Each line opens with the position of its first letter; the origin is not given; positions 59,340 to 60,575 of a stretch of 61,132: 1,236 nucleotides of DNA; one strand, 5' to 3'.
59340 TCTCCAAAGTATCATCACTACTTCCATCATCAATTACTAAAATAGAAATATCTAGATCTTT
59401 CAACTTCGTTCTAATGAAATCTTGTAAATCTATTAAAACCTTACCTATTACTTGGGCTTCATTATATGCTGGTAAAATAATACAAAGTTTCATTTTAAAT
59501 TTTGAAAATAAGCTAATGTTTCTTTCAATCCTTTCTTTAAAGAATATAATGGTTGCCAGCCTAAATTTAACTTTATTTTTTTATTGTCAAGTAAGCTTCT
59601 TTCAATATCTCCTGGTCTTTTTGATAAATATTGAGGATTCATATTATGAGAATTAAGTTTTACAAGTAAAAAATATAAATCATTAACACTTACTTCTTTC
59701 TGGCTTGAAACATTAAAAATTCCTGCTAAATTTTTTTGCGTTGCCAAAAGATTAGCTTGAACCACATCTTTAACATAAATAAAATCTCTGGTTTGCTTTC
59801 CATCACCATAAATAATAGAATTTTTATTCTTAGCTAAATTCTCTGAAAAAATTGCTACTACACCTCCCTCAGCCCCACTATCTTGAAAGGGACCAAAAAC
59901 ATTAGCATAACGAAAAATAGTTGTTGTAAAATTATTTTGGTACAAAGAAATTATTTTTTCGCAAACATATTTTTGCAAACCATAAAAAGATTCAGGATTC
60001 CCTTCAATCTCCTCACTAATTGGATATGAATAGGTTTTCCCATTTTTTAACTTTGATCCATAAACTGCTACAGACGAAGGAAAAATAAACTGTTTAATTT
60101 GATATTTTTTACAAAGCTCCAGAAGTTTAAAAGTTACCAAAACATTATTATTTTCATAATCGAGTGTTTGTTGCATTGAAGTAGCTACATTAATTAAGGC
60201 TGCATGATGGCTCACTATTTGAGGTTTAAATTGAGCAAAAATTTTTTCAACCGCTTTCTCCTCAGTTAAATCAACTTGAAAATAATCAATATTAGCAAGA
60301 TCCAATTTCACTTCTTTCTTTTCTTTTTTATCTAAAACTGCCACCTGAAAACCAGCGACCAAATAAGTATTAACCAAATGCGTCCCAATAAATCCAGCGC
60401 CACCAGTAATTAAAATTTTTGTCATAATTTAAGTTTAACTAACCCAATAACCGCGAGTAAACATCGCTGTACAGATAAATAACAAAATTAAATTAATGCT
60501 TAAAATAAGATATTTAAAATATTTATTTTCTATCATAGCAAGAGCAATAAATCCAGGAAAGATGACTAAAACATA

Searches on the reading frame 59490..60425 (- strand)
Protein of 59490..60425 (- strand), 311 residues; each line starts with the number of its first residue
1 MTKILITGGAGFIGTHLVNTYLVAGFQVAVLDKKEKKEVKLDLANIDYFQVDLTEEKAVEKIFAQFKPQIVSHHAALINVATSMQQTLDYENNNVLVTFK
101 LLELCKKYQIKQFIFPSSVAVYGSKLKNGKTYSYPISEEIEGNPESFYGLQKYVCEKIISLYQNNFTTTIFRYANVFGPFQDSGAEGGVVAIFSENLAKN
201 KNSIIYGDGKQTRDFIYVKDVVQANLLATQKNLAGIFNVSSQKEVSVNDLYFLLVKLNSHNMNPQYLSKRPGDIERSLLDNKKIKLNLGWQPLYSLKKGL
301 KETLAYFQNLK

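Call 53: search_protein_families(library=ncbifam, max_evalue=1e-20, proteins=[window:59490-60425:-])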
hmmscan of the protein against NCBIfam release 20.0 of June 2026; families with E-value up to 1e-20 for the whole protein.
window:59490-60425:- (311 aa): 8 families
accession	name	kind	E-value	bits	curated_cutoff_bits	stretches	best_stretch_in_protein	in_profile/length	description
TIGR01179.1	galE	equivalog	1.5e-52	178.5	262.3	1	3-307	1-325/332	UDP-glucose 4-epimerase GalE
TIGR01181.1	dTDP_gluc_dehyt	equivalog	1.9e-45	155.3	365.1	1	3-308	1-312/321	dTDP-glucose 4,6-dehydratase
TIGR02197.1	heptose_epim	equivalog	7.2e-34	117.4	274.6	1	4-268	1-270/316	ADP-glyceromanno-heptose 6-epimerase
TIGR04180.1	EDH_00030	hypoth_equivalog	9.5e-34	116.8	475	1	4-294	1-296/297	NAD-dependent 4,6-dehydratase LegB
NF007956.0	PRK10675.1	subfamily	4.1e-31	108.3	394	1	3-304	2-326/338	UDP-glucose 4-epimerase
NF011728.1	PRK15181.1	equivalog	4.8e-30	104.7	760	1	3-307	17-337/348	Vi polysaccharide biosynthesis UDP-N-acetylglucosaminuronic acid C-4 epimerase TviC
NF007490.0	PRK10084.1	subfamily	1.1e-25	90.4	649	1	3-307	2-334/361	dTDP-glucose 4,6-dehydratase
NF007582.0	PRK10217.1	equivalog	2.2e-22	79.6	698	1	1-307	1-331/355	dTDP-glucose 4,6-dehydratase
